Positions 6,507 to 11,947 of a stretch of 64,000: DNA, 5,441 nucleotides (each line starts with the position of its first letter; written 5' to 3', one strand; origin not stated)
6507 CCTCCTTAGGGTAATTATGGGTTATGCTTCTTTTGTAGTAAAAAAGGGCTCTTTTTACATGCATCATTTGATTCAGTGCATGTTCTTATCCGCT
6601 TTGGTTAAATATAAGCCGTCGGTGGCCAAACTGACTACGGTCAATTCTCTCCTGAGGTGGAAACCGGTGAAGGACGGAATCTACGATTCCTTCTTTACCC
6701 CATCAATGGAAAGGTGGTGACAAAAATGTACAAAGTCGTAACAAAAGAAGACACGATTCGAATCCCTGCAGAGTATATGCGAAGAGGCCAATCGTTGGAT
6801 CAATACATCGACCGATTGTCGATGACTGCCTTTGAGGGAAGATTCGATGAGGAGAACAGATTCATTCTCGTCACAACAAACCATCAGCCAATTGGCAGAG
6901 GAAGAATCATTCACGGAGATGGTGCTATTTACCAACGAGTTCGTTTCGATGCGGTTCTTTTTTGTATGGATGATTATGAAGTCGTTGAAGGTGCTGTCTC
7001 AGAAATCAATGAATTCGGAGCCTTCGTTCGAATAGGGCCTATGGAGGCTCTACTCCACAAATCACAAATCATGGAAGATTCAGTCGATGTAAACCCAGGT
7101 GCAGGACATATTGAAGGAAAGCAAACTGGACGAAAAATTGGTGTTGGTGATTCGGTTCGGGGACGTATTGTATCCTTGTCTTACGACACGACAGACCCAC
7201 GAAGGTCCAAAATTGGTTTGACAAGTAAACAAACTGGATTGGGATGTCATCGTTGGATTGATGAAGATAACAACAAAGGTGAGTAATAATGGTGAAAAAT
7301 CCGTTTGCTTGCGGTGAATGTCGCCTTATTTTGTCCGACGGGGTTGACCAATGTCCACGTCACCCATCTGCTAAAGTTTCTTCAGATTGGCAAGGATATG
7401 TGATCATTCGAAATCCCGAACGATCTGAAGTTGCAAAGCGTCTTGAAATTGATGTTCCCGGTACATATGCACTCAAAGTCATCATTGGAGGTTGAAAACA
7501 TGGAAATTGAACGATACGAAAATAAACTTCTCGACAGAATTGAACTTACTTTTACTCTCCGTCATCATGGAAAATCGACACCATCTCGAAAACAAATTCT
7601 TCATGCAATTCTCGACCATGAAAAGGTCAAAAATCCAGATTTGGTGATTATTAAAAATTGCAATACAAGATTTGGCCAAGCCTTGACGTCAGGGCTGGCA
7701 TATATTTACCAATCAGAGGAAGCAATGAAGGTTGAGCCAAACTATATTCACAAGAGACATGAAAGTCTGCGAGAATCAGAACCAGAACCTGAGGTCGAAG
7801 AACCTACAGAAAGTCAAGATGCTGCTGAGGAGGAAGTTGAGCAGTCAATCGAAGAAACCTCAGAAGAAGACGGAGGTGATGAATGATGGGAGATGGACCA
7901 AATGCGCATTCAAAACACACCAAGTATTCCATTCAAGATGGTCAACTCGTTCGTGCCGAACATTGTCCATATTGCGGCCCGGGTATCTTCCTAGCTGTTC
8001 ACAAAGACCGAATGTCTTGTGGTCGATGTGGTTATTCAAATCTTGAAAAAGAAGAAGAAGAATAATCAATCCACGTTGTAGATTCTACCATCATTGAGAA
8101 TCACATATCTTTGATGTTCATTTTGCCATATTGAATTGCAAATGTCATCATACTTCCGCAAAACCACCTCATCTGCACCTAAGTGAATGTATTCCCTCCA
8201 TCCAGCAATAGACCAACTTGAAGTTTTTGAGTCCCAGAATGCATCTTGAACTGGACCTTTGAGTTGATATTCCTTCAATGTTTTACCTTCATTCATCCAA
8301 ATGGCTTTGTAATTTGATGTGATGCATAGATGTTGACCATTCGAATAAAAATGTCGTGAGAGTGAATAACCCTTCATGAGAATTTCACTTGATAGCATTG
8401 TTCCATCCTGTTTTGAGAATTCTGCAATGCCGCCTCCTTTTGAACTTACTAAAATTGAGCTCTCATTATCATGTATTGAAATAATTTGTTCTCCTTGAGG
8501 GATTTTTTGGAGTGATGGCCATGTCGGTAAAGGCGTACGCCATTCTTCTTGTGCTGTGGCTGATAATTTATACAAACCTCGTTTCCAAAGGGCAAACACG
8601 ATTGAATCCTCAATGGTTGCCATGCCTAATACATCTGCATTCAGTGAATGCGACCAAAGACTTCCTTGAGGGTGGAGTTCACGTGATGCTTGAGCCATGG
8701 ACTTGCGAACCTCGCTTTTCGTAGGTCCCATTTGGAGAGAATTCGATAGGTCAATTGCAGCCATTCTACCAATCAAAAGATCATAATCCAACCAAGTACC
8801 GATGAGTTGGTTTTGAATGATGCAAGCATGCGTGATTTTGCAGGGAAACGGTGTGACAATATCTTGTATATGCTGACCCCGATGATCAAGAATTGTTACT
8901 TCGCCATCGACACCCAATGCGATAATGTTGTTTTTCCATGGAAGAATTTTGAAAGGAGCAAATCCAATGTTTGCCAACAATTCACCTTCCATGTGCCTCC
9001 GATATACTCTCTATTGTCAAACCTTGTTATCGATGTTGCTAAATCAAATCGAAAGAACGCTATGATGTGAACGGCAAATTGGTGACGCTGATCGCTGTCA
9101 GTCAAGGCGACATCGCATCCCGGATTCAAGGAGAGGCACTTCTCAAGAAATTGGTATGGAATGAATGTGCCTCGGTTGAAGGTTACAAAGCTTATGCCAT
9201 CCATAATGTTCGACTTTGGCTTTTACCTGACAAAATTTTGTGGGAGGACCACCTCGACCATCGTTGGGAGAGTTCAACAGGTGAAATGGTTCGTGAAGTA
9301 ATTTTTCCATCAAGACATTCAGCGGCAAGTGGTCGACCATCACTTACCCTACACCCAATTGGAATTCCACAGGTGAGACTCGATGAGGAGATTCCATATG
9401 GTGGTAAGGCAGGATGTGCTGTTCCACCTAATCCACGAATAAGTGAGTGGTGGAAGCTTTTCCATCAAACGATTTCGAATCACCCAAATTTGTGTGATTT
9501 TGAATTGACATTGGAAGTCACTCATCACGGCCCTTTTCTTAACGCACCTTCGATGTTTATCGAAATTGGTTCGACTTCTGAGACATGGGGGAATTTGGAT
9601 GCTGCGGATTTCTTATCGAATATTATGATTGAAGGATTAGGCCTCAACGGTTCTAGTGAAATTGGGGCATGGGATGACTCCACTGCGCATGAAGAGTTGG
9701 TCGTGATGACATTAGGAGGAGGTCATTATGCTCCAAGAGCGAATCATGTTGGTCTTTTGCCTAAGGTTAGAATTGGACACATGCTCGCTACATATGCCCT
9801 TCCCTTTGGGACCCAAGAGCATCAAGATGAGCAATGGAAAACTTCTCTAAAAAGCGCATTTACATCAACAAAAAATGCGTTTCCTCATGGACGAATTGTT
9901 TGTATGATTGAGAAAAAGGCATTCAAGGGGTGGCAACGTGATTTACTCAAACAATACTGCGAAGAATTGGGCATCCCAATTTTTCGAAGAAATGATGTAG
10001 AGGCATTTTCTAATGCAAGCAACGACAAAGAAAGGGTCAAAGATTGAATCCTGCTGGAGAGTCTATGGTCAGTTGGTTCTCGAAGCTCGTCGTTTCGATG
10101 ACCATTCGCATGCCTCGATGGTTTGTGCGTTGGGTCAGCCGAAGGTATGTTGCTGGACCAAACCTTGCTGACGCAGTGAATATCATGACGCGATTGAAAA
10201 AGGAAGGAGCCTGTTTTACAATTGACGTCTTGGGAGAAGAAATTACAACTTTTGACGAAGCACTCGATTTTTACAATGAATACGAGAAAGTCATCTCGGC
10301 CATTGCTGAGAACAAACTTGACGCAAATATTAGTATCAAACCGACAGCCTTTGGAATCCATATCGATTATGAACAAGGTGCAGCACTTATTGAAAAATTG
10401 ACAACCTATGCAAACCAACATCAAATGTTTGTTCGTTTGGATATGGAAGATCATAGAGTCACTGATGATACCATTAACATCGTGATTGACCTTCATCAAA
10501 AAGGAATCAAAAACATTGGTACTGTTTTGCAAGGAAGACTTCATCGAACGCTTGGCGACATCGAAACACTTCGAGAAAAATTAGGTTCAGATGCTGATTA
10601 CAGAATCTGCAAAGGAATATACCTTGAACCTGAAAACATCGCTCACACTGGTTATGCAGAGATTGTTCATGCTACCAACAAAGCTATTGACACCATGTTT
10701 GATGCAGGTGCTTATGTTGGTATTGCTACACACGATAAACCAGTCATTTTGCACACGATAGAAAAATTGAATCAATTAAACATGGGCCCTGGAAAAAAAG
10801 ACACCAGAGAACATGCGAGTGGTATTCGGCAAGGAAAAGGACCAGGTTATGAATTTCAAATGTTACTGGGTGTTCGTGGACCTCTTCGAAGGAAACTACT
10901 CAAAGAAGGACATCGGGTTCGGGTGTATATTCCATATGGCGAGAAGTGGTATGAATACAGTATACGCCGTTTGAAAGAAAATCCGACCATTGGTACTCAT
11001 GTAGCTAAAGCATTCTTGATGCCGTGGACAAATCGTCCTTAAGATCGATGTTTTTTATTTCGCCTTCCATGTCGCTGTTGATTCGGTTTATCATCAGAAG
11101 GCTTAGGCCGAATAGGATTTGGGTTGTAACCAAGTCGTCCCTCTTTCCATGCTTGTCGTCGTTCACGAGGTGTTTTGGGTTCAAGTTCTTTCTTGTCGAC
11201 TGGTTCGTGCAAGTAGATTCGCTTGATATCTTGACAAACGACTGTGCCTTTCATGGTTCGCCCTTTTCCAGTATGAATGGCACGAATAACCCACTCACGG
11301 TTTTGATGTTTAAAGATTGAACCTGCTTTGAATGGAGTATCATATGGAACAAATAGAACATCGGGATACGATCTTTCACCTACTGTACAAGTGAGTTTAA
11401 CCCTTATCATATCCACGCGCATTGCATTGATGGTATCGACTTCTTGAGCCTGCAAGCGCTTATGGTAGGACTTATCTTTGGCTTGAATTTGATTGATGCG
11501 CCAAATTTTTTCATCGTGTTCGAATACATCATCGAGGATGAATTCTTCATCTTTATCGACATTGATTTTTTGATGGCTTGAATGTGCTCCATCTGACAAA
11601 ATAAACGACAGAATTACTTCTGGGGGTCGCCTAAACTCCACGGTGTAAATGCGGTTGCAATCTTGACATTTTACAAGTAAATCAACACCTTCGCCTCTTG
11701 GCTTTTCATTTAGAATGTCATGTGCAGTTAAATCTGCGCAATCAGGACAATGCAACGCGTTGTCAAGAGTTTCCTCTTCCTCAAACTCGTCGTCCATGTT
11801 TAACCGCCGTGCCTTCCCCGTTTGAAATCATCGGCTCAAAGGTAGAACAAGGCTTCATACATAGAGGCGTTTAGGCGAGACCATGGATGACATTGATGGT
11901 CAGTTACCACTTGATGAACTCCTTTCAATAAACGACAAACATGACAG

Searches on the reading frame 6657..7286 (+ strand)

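Call 93: search_protein_families(library=pfam, proteins=[window:6657-7286:+], max_evalue=0.00001)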
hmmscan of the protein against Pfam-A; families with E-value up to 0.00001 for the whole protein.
window:6657-7286:+ (209 aa): 1 family
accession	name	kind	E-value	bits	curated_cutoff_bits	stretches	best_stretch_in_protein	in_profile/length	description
PF00575.29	S1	-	1.7e-11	44.8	22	1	108-178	6-66/74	S1 RNA binding domain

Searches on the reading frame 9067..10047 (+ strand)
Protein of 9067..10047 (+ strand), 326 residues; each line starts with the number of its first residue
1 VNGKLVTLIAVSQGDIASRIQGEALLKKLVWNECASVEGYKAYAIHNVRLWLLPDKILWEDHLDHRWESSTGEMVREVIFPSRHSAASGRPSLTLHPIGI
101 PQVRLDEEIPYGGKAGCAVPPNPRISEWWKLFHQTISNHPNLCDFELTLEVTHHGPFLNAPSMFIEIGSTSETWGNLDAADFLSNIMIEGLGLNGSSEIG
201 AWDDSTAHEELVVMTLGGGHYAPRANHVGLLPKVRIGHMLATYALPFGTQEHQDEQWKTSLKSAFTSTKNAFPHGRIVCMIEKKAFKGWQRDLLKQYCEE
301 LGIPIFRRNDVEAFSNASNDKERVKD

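Call 93: search_protein_families(library=pfam, proteins=[window:9067-10047:+], max_evalue=0.00001)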
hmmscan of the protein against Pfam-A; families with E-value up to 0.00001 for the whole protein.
window:9067-10047:+ (326 aa): 1 family
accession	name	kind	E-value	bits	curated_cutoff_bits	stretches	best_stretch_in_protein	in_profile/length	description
PF04414.18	tRNA_deacylase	-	9.1e-45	153.1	33.6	1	73-305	3-204/205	D-aminoacyl-tRNA deacylase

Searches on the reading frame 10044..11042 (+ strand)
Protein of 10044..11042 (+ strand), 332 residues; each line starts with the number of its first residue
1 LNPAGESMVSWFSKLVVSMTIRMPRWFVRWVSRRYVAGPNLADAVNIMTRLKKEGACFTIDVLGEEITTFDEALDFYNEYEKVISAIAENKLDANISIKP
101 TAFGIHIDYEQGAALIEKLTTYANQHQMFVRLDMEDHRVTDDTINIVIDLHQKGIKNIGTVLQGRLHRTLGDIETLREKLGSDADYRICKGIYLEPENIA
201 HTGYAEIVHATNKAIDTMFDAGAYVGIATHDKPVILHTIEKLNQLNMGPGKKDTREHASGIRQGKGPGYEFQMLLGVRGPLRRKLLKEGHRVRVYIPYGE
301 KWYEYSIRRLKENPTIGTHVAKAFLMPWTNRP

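Call 93: search_protein_families(library=pfam, proteins=[window:10044-11042:+], max_evalue=0.00001)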
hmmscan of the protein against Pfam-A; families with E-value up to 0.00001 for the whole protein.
window:10044-11042:+ (332 aa): 1 family
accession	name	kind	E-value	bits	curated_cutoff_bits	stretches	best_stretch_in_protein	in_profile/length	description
PF01619.24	Pro_dh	-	2.3e-29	103.3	27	1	48-314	5-270/278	Proline dehydrogenase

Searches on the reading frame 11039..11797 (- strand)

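Call 93: search_protein_families(library=pfam, proteins=[window:11039-11797:-], max_evalue=0.00001)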
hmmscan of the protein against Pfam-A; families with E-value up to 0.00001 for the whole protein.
window:11039-11797:- (252 aa): 1 family
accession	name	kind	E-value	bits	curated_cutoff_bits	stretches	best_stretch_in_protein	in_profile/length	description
PF19769.4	CPxCG_zf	-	2.2e-34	119.3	27.2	1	17-195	1-181/183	CPxCG-related zinc finger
